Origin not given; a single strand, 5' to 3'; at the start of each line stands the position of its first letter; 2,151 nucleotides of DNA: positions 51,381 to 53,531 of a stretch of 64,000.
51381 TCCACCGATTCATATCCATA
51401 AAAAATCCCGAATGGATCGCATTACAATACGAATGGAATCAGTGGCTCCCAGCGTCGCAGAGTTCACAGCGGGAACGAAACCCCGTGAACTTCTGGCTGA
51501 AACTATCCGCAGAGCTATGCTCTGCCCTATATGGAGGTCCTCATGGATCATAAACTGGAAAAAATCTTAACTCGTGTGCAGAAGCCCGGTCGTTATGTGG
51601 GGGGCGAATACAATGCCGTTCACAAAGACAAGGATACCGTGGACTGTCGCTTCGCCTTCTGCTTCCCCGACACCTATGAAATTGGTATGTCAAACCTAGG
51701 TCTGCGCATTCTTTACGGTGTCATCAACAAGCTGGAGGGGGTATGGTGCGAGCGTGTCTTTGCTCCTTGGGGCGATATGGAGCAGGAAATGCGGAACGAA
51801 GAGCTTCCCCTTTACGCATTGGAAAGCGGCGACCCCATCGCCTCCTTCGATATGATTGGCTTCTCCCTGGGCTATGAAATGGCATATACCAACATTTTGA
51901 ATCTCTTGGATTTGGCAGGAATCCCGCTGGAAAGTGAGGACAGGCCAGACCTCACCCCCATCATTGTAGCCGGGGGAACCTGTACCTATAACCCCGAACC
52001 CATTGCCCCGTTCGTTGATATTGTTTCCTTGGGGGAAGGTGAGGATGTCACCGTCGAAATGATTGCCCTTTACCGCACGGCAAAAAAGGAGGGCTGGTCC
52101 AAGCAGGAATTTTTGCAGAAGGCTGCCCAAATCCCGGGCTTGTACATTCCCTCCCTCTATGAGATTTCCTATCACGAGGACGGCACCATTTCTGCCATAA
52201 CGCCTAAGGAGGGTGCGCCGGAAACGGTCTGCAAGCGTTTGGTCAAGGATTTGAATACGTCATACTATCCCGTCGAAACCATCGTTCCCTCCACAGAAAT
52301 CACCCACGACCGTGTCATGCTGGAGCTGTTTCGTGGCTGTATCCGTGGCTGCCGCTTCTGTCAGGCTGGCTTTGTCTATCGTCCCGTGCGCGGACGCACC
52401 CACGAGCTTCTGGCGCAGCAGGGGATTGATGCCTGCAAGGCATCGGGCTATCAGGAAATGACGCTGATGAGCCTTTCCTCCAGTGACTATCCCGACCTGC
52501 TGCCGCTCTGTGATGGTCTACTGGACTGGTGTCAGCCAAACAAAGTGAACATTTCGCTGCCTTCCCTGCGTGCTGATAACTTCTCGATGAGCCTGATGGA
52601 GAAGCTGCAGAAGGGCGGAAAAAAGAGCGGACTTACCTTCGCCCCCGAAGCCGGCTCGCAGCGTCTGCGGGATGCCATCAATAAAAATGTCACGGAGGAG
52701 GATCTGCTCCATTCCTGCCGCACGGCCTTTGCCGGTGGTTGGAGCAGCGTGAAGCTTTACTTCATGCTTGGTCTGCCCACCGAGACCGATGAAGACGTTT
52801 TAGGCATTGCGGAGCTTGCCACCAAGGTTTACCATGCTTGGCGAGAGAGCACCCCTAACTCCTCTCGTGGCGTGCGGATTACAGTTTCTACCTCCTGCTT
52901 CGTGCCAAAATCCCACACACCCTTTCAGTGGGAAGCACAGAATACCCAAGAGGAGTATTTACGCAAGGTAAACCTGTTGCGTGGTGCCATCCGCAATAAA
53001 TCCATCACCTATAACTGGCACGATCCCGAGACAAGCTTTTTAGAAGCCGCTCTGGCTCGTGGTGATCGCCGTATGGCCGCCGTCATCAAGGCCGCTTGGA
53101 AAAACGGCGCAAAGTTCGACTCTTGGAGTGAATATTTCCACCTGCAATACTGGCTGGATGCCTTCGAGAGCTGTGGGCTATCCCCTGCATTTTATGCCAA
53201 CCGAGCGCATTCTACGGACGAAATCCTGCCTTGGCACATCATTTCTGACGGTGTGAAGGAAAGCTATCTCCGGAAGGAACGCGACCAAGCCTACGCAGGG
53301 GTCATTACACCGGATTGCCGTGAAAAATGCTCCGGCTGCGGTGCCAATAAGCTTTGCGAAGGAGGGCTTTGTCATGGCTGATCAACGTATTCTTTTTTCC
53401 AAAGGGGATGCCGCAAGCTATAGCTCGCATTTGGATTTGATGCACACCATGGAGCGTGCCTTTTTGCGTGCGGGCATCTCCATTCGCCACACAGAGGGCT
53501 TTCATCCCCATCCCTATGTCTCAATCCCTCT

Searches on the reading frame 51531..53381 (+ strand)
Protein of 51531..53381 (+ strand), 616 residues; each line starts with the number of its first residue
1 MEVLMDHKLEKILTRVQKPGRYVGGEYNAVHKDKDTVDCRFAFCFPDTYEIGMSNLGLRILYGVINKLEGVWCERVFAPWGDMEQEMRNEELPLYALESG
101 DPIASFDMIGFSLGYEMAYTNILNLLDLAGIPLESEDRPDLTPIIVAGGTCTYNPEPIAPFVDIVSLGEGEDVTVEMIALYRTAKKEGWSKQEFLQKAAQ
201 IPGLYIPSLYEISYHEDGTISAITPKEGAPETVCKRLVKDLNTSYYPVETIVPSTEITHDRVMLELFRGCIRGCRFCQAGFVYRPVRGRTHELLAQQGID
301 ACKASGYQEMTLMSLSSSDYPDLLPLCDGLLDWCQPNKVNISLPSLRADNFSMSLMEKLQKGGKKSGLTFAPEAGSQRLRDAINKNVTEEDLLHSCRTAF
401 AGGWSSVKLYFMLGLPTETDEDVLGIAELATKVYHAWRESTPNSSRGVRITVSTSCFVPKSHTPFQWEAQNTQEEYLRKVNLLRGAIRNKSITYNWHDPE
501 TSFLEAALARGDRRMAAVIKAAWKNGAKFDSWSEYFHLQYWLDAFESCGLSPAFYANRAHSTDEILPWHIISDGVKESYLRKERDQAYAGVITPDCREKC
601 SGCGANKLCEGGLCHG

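Call 38: search_protein_families(library=pfam, proteins=[window:51531-53381:+], max_evalue=0.00001)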
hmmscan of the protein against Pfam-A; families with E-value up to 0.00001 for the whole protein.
window:51531-53381:+ (616 aa): 2 families
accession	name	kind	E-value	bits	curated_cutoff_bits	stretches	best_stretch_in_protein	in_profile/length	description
PF19864.5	Radical_SAM_N2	-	1.4e-63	213.3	29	1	57-207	1-151/151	Radical SAM proteins, N-terminal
PF04055.27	Radical_SAM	-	7.3e-16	59.2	29.5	1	265-430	2-166/166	Radical SAM superfamily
